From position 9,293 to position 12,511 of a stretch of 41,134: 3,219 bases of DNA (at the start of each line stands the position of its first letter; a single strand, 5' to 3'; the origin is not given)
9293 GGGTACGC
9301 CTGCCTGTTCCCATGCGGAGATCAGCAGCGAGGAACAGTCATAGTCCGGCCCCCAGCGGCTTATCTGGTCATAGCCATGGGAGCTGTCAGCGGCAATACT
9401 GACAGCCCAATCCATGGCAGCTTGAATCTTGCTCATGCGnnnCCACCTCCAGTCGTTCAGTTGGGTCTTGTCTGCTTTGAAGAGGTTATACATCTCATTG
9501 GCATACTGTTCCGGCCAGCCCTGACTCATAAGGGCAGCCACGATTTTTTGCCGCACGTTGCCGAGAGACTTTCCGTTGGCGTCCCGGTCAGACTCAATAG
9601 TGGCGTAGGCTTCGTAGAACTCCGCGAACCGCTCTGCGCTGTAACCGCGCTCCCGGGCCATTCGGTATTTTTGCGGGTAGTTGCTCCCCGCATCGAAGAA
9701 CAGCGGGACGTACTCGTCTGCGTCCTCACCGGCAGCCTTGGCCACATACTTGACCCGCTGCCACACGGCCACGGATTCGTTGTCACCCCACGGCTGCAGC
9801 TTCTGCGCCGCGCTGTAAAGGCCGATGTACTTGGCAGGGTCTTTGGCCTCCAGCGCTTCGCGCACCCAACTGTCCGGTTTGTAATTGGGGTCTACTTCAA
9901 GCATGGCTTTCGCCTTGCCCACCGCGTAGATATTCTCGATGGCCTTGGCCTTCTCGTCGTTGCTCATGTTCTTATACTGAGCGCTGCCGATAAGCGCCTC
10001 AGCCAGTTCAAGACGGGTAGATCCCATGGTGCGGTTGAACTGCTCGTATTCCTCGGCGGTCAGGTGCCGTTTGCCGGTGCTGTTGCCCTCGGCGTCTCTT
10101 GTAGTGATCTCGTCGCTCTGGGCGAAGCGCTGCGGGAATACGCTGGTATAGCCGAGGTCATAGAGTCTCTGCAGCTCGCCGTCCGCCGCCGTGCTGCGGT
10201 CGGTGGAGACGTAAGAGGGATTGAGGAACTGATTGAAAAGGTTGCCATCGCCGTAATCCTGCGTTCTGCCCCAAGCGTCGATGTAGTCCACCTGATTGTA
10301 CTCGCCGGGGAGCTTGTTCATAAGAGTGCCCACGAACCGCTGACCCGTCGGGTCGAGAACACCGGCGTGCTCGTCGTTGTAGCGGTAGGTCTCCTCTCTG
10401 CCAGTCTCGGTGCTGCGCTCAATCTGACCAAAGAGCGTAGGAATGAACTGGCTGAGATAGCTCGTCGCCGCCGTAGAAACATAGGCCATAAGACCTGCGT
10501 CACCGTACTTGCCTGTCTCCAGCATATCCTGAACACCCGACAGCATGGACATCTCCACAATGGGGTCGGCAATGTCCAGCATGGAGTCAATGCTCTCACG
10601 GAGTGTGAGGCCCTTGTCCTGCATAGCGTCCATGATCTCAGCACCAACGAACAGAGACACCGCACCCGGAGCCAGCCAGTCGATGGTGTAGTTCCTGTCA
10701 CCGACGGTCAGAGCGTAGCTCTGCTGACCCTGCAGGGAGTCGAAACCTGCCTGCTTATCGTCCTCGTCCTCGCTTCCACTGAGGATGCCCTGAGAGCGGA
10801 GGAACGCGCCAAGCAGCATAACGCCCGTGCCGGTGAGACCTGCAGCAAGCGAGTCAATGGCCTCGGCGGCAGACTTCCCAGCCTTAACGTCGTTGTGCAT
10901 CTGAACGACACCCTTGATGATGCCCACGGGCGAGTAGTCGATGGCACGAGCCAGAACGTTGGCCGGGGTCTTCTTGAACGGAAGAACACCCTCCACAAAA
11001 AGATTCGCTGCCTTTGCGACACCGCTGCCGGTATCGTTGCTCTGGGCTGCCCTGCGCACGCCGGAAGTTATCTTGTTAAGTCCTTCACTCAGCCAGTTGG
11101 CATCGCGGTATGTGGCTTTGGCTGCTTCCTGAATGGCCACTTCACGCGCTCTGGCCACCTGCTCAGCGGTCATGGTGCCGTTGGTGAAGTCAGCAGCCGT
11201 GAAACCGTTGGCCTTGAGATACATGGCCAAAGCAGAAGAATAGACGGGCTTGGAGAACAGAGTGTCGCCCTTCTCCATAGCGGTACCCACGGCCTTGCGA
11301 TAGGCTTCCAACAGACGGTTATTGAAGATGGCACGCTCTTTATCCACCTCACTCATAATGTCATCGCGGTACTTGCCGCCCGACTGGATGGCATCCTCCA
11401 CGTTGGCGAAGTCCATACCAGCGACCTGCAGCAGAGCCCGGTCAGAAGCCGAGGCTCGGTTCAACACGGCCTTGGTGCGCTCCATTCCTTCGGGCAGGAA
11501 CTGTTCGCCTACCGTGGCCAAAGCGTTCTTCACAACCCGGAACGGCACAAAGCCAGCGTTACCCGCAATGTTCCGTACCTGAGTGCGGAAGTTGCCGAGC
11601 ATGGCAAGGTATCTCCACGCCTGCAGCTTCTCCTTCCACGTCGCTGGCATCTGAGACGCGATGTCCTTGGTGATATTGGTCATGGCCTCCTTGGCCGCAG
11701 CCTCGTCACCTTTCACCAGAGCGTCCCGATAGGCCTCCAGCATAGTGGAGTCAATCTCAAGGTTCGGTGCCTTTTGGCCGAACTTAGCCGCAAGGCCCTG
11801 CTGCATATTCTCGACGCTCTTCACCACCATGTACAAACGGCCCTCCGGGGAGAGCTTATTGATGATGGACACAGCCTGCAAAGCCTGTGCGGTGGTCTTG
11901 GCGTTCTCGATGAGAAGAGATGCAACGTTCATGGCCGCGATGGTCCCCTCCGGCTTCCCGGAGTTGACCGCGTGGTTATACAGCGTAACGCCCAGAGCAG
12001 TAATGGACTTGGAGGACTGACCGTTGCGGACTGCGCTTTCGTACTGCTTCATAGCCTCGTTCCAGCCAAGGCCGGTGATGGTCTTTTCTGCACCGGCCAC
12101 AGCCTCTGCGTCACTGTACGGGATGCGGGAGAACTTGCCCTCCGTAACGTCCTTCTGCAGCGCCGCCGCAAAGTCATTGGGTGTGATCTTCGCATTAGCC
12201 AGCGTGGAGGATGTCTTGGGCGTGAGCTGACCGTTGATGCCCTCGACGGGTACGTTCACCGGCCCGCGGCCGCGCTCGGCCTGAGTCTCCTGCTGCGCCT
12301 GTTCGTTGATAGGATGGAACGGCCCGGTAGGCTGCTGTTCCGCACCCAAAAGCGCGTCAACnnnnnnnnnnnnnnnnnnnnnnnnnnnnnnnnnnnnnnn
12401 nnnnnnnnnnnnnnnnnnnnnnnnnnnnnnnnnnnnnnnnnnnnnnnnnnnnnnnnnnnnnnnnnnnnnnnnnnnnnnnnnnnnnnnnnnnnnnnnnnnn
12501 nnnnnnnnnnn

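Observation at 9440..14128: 1562-aa multi-domain virion protein in the position of podovirus ejection/core proteins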

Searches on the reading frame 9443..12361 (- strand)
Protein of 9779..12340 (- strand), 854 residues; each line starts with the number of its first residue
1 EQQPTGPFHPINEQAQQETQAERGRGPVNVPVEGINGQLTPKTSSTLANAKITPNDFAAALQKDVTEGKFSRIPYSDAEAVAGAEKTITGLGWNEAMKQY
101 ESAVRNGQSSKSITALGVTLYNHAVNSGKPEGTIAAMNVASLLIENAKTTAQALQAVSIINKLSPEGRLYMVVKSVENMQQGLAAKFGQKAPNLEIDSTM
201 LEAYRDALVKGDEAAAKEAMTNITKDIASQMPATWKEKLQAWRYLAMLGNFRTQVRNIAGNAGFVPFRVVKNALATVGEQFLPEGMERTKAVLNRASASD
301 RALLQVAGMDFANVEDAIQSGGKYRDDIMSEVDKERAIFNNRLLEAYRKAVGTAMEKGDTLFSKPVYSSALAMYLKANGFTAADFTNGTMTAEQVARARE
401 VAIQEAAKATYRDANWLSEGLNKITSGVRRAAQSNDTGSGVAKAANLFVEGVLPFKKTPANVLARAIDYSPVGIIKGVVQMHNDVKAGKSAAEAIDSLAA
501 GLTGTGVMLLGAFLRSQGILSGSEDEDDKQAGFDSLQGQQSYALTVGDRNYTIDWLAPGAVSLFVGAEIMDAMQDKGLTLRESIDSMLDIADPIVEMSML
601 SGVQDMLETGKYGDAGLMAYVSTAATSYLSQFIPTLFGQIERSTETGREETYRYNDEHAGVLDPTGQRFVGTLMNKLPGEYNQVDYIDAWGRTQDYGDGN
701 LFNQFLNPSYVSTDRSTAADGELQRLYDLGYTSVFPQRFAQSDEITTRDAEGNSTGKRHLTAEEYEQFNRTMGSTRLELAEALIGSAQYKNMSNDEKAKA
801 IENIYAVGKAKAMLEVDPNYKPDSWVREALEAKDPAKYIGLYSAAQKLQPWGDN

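Call 16: search_solved_structures(query=A1, max_evalue=1)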
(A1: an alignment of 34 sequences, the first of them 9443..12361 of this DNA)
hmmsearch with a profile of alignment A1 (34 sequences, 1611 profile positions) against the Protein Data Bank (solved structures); distinct sequences matched with E-value up to 1: 0.

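Call 35: predict_structure(alignment_id=A1)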
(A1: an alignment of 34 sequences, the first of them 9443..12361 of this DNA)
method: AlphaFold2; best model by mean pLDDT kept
length: 973 residues; sequences in the alignment: 34
mean_pLDDT: 63.4   pTM: 0.46
mean pLDDT of the five models: 63.4, 62.9, 59.4, 56.6, 54.4
residues with pLDDT >= 90: 36; 70-90: 319; 50-70: 391; < 50: 227
segments of 3 or more residues with pLDDT < 50: 1-69, 71-83, 135-137, 155-175, 328-334, 436-440, 442-462, 494-496, 594-635, 665-667, 704-716, 858-862
pLDDT, mean of each block of 10 residues (from residue 1): 23 28 34 38 44 41 43 41 62 80 79 70 72 52 59 45 36 49 60 58 65 58 67 70 61 56 53 64 63 63 76 76 55 51 69 64 64 78 78 70 72 63 52 49 45 46 53 60 59 55 64 70 71 68 69 63 55 68 53 47 35 34 40 50 51 61 50 54 53 80 49 48 78 86 82 84 83 89 91 86 89 92 86 86 88 63 66 85 84 80 86 86 63 74 88 85 65 49
secondary structure, 60 per line:
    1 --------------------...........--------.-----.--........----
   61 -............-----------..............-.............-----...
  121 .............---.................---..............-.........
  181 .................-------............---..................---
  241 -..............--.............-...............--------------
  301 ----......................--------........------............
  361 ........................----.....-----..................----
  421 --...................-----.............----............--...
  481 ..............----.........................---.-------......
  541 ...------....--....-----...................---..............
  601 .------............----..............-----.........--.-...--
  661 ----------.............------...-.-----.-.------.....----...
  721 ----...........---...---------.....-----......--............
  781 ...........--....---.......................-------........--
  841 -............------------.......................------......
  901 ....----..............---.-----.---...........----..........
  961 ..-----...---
elements in order (helices of 4 or more, strands of 3 or more residues): H21-31 H49-56 H62-73 H85-98 H100-112 H118-133 H137-153 H157-170 H172-197 H205-216 H220-237 H242-255 H258-270 H272-286 H305-326 H335-342 H349-384 H389-393 H399-416 H423-441 H447-459 H464-475 H478-494 H499-523 H535-543 E550-553 E556-559 H565-583 H587-601 H608-619 H624-637 H643-651 E656-658 H671-683 E690-692 H709-713 E718-720 H725-735 E751-755 E761-766 H769-791 H794-797 H801-823 H831-838 H842-853 H866-888 H895-904 H909-922 H936-946 H951-962

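Call 38: fold_search(model_id=the predicted structure, library=pdb)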
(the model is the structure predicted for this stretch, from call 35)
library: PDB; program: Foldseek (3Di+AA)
matches with E <= 10: 170; with E <= 0.001: 0
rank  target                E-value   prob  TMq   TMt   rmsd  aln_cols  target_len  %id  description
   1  8we6_A                2.7e-01  0.08  0.08  0.06  38.3      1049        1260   10  Human L-type voltage-gated calcium channel Cav1.2 at 2.9 Angstrom resolution (released 2023-12-06)
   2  4osl_B                3.2e-01  0.09  0.07  0.11  26.7       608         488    9  Crystal structure of TAL effector reveals the recognition between histidine and guanine (released 2014-05-28)
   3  4osl_A                5.3e-01  0.11  0.09  0.13  32.2       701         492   10  Crystal structure of TAL effector reveals the recognition between histidine and guanine (released 2014-05-28)
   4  5vch_B                5.7e-01  0.07  0.09  0.09  33.8      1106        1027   10  Crystal structure of full-length Kluyveromyces lactis Kap123 (released 2017-11-01)
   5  3w3x_A                6.2e-01  0.07  0.10  0.10  33.4      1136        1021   10  Crystal structure of Kap121p bound to Pho4p (released 2013-04-10)
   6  9lcy_A                7.8e-01  0.07  0.08  0.09  30.4       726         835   11  Inactivate TOD6 with TC DNA substrate (released 2025-11-19)
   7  9l4c_B                8.8e-01  0.05  0.09  0.09  33.7      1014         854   10  ATR Spiral -ATRIP bound with RP-3500 (released 2025-05-21)
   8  4a0c_A                9.2e-01  0.06  0.10  0.09  35.4      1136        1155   11  Structure of the CAND1-CUL4B-RBX1 complex (released 2011-11-30)
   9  9hny_F2               1.1e+00  0.05  0.07  0.08  26.9       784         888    9  Mitoribosomal small subunit in complex with Mettl15 and Mettl17 (released 2025-03-26)
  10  9l4c_A                1.1e+00  0.06  0.11  0.12  34.9      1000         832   10  ATR Spiral -ATRIP bound with RP-3500 (released 2025-05-21)
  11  5yvh_A                1.2e+00  0.04  0.09  0.10  31.6      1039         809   10  Crystal structure of Karyopherin beta2 in complex with FUS(371-526) (released 2018-05-16)
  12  9exz_C                1.3e+00  0.05  0.07  0.10  37.5       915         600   10  Efficient and scalable protein design using a relaxed sequence space (released 2024-10-16)
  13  9eof_F                1.4e+00  0.05  0.08  0.08  31.3       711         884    9  Structure of the human INTS5/8/10/15 subcomplex (released 2024-06-12)
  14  4ot0_B                1.4e+00  0.04  0.07  0.10  27.2       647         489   11  Crystal structure of the S505T mutant of TAL effector dHax3 (released 2014-05-28)
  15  5ife_C                1.5e+00  0.06  0.11  0.12  36.5      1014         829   10  Crystal structure of the human SF3b core complex (released 2016-10-26)
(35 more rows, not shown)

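Call 41: fold_search(model_id=the predicted structure, library=viral)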
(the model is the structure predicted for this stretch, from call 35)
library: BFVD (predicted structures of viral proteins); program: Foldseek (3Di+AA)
matches with E <= 10: 259; with E <= 0.001: 48
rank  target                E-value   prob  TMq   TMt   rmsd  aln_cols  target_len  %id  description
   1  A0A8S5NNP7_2          3.3e-49  1.00  0.65  0.55  13.9      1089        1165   31  EF-hand domain-containing protein [Myoviridae sp. ctagO6]
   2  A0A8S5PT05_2          7.7e-44  1.00  0.60  0.63  10.5       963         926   32  Uncharacterized protein [Myoviridae sp. ctzS633]
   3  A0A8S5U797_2          2.4e-41  1.00  0.61  0.54  17.1       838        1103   36  Large polyvalent protein-associated domain 3 (Fragment) [Podoviridae sp. ctngc57]
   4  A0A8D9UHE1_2          1.2e-40  1.00  0.63  0.52  11.1       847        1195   33  PolyVal ADP-ribosyltransferase [Myoviridae sp. ctjz83]
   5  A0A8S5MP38            4.8e-37  1.00  0.64  0.48  17.1      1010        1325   26  EF-hand domain-containing protein [Podoviridae sp. ctoqT5]
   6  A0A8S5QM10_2          1.4e-30  1.00  0.58  0.57  16.1      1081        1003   22  Uncharacterized protein [Ackermannviridae sp. ctQad106]
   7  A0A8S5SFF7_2          5.7e-30  1.00  0.58  0.52  15.2      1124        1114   21  Nuclease [Myoviridae sp. ctuev19]
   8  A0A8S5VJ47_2          8.4e-30  1.00  0.66  0.63  12.8      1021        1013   21  Uncharacterized protein [Ackermannviridae sp.]
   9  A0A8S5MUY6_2          2.1e-29  1.00  0.55  0.57  13.2       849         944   26  Nuclease [Myoviridae sp. ctxZR60]
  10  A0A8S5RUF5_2          2.6e-29  1.00  0.63  0.49  22.8      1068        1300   19  Uncharacterized protein [Ackermannviridae sp.]
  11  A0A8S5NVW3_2          3.1e-28  1.00  0.62  0.54  15.7      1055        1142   18  Phage MuF C-terminal domain-containing protein [Myoviridae sp. cthRr4]
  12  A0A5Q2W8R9            1.0e-20  1.00  0.53  0.51  13.8       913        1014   18  (no name in the UniProt tables at hand)
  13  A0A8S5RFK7            1.2e-17  1.00  0.29  0.35  16.1       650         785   23  EF-hand domain-containing protein [virus sp. ctyMK1]
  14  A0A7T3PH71            7.8e-13  1.00  0.38  0.38  24.1       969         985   14  (no name in the UniProt tables at hand)
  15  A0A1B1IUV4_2          2.7e-12  1.00  0.44  0.33  17.9       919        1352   14  (no name in the UniProt tables at hand)
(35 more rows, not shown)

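Call 45: search_dna_similar(query=window:9779-12340:-, collection=phages, mode=protein, max_evalue=10, max_rows=30)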
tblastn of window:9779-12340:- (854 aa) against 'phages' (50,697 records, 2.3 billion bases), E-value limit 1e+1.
Records with a match: 12; places in all: 12; records where one place covers at least 80% of the query: 0.
Best place of each record, by identity: <60% 12.
By first word of the organism name: Pelagibacter 5; Roseobacter 2; Synechococcus 2; Caudoviricetes 1; Desulfovibrio 1; uncultured 1.
By host as written in the record: Candidatus Pelagibacter ubique HTCC1062 4; - 2; Synechococcus sp. WH7805 2; Desulfovibrio desulfuricans strain Edelweiss 1; Paracoccaceae bacterium strain FZCC0037 1; Paracoccaceae bacterium strain FZCC0023 1; Candidatus Pelagibacter ubique HTCC1063 1.
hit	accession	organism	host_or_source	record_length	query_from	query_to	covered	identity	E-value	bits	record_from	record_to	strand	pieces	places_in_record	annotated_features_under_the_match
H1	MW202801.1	Caudoviricetes sp.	Manatee Spring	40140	452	642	22%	23.5%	3e-5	54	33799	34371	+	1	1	hypothetical protein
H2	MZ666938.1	Desulfovibrio phage ProddE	Desulfovibrio desulfuricans strain ...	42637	412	603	22%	20.9%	8e-1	39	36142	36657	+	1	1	internal virion protein D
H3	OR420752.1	Roseobacter phage CRP-403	Paracoccaceae bacterium strain FZCC0037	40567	433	575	17%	25.3%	6e+0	37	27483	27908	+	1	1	internal virion protein D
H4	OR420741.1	Roseobacter phage CRP-118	Paracoccaceae bacterium strain FZCC0023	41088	433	557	15%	26.4%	3e+0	38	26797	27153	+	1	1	hypothetical protein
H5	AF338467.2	Synechococcus phage P60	Synechococcus sp. WH7805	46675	445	558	13%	27.4%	9e+0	36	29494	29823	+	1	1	internal virion protein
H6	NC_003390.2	Synechococcus phage P60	Synechococcus sp. WH7805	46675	445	558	13%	27.4%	9e+0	36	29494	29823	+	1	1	internal virion protein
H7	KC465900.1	Pelagibacter phage HTVC011P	Candidatus Pelagibacter ubique HTCC1062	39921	441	524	10%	32.2%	2e-4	52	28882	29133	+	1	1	internal virion protein D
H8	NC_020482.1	Pelagibacter phage HTVC011P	Candidatus Pelagibacter ubique HTCC1062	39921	441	524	10%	32.2%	2e-4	52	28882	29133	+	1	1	internal virion protein D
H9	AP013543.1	uncultured phage_MedDCM-OCT-S30-C28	metagenomic fosmid library constructed ...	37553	452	524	9%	29.3%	2e+0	39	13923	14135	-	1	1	internal virion protein D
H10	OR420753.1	Pelagibacter phage HTVC041P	Candidatus Pelagibacter ubique HTCC1063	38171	452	524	9%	28.4%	4e-1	40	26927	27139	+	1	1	internal virion protein D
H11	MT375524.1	Pelagibacter phage Gjalp EXVC020P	Candidatus Pelagibacter ubique HTCC1062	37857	452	524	9%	27.0%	2e+0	39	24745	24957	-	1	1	internal virion protein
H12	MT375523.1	Pelagibacter phage Eyrgjafa EXVC018P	Candidatus Pelagibacter ubique HTCC1062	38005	452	524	9%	27.0%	2e+0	39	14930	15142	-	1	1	internal virion protein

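Call 46: get_annotated_region(hit=H8, flank=9000)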
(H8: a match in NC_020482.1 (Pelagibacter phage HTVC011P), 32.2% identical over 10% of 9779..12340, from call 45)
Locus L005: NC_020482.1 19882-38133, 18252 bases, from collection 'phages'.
description: Pelagibacter phage HTVC011P, complete genome.
organism: Pelagibacter phage HTVC011P (NCBI taxid 1283078)
taxonomy: Viruses; Duplodnaviria; Heunggongvirae; Uroviricota; Caudoviricetes; Autographiviridae; Stopavirus; Stopavirus HTVC011P
host: Candidatus Pelagibacter ubique HTCC1062; source: -; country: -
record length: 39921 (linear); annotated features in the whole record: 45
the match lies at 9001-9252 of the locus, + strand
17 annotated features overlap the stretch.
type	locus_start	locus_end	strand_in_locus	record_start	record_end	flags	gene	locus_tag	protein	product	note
CDS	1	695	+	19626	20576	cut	-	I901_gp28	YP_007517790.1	major head protein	-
CDS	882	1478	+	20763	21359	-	-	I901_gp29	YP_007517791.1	tail protein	-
CDS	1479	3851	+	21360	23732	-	-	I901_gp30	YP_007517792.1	tail protein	-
CDS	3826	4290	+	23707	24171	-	-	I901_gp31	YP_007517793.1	internal virion protein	-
CDS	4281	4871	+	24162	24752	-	-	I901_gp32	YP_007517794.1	hypothetical protein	-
CDS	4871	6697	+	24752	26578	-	-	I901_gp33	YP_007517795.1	hypothetical protein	-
CDS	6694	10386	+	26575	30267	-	-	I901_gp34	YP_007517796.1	internal virion protein D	-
CDS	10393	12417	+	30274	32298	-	-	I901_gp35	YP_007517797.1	tail fiber protein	-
CDS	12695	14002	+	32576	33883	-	-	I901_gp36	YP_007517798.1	hypothetical protein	-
CDS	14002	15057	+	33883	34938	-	-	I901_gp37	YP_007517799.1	tail fiber protein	-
CDS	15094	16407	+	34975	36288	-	-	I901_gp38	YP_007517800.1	hypothetical protein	-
CDS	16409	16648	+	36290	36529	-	-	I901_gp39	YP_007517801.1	hypothetical protein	-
CDS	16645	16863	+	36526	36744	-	-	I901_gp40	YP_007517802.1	hypothetical protein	-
CDS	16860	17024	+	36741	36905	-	-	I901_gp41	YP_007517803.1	hypothetical protein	-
CDS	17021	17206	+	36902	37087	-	-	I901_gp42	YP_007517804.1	hypothetical protein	-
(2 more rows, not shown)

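Call 47: get_annotated_region(hit=H6, flank=9000)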
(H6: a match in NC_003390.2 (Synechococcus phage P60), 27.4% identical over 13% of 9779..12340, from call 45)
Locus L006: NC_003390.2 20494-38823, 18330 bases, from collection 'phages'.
description: Synechococcus phage P60, complete genome.
organism: Synechococcus phage P60 (NCBI taxid 2905923)
taxonomy: Viruses; Duplodnaviria; Heunggongvirae; Uroviricota; Caudoviricetes; Autographiviridae; Tiilvirus; Tiilvirus P60
host: Synechococcus sp. WH7805; source: -; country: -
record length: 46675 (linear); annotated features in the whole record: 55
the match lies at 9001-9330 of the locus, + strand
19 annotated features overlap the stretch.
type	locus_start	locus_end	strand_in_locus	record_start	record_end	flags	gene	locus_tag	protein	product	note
CDS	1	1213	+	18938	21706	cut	-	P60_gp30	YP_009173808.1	tail protein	-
CDS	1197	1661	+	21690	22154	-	-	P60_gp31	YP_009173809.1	internal virion protein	-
CDS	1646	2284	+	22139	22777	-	-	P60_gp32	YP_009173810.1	internal virion protein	-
CDS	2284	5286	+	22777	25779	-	-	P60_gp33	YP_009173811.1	virion structural protein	-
CDS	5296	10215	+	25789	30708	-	-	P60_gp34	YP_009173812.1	internal virion protein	-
CDS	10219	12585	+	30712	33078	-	-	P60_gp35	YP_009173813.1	tail fiber protein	-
CDS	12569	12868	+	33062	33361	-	-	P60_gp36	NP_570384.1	hypothetical protein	-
CDS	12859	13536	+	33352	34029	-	-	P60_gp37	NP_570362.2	endolysin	-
CDS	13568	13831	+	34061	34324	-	-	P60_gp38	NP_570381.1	hypothetical protein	-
CDS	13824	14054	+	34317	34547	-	-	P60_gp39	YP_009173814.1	hypothetical protein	-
CDS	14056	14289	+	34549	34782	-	-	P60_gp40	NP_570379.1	terminase small subunit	-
CDS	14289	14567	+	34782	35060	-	-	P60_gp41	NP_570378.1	hypothetical protein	-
CDS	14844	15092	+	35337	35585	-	-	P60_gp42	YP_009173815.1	hypothetical protein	-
CDS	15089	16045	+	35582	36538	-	-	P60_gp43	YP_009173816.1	hypothetical protein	-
CDS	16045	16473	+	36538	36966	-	-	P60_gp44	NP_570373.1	hypothetical protein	-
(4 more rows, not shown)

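Call 51: search_protein_representatives(protein=window:9779-12340:-)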
Query: 854 residues. Proteins with E-value up to 0.001 (for the whole library): 7005; up to 1e-10: 5351; up to 1e-30: 3214. The best 150 are listed.
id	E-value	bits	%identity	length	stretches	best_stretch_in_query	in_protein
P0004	0.0e+00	1663.8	88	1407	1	1-850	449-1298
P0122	0.0e+00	1436.1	93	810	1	158-854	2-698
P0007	1.0e-277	940.2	54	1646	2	375-854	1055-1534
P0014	4.0e-214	730.0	45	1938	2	379-854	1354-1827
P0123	2.1e-211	721.0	49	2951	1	12-812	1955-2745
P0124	3.4e-207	707.0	45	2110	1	2-848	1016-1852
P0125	6.5e-205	699.5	45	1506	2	378-852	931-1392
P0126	9.5e-199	679.1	44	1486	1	7-846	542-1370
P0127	6.8e-198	676.3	46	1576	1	7-839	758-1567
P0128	7.9e-197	672.8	47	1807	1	1-839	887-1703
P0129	9.4e-197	672.5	47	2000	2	286-831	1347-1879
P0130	4.5e-195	667.0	43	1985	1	5-847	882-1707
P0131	8.7e-195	666.0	46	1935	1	2-816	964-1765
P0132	1.5e-194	665.2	46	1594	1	8-827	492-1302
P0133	1.2e-192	659.0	45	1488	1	5-839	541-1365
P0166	1.1e-167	576.4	41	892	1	19-831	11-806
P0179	6.4e-162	557.3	43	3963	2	9-487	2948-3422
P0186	3.3e-160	551.7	42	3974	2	22-489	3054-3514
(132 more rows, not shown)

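Call 53: search_protein_families(library=pfam, proteins=[P0179, P0186, P0166], max_evalue=0.001)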
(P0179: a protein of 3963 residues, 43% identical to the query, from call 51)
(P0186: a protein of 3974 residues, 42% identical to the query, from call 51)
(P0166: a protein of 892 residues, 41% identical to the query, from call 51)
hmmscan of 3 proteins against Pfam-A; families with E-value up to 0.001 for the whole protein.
P0179 (3963 aa): 3 families
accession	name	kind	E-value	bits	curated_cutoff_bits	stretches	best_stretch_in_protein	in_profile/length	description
PF18819.6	MuF_C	-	2.4e-12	47.3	27.6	1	1560-1673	4-102/103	Phage MuF-C-terminal domain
PF18838.6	LPD23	-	4.2e-11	42.9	27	1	2025-2082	1-57/58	Large polyvalent protein associated domain 23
PF18760.7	ART-PolyVal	-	1.6e-07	32.6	31.2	1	2747-2868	42-135/140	ADP-Ribosyltransferase in polyvalent proteins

P0186 (3974 aa): 2 families
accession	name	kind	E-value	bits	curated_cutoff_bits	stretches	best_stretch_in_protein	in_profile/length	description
PF18819.6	MuF_C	-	2.5e-10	40.8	27.6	1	1484-1597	4-101/103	Phage MuF-C-terminal domain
PF18838.6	LPD23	-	0.00011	22.3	27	1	2607-2644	21-57/58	Large polyvalent protein associated domain 23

P0166 (892 aa): 0 families

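Call 54: search_protein_families(library=pfam, proteins=[L005:6694-10383:+, L006:5296-10212:+], max_evalue=0.01)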
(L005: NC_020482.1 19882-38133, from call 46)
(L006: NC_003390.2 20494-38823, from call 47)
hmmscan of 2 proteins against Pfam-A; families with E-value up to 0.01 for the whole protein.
L005:6694-10383:+ (1230 aa): 0 families

L006:5296-10212:+ (1639 aa): 0 families

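Call 60: get_annotated_region(hit=H1, flank=8000)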
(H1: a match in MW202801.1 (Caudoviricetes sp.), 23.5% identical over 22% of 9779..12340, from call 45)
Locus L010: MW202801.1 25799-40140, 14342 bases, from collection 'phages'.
description: Podoviridae sp. isolate ctQWt234, complete genome.
organism: Caudoviricetes sp. (NCBI taxid 2832643)
taxonomy: Viruses; Duplodnaviria; Heunggongvirae; Uroviricota; Caudoviricetes
host: -; source: Manatee Spring; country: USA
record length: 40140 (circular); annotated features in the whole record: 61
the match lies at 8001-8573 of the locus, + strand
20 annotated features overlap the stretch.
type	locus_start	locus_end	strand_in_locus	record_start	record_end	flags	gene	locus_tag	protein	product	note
CDS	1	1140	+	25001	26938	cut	-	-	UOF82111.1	phage stabilization protein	-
CDS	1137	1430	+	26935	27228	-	-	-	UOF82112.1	hypothetical protein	-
CDS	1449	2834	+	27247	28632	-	-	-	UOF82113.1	hypothetical protein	-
CDS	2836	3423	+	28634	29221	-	-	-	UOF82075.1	ribosomal-protein-L7/L12-serine acetyltransferase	-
CDS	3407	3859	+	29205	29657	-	-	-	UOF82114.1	hypothetical protein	-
CDS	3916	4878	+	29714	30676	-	-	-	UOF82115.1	hypothetical protein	-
CDS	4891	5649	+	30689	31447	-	-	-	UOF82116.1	four-alpha-helix bundle protein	-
CDS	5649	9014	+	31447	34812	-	-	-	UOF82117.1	hypothetical protein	-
CDS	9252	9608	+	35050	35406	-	-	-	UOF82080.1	l alanyl d glutamate peptidase endolysin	-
CDS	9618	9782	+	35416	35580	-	-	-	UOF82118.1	hypothetical protein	-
CDS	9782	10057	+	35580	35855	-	-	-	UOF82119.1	hypothetical protein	-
CDS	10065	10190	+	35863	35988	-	-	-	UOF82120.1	hypothetical protein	-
CDS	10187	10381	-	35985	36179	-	-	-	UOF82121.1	hypothetical protein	-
CDS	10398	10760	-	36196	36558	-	-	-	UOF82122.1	hypothetical protein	-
CDS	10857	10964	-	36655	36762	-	-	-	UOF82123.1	hypothetical protein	-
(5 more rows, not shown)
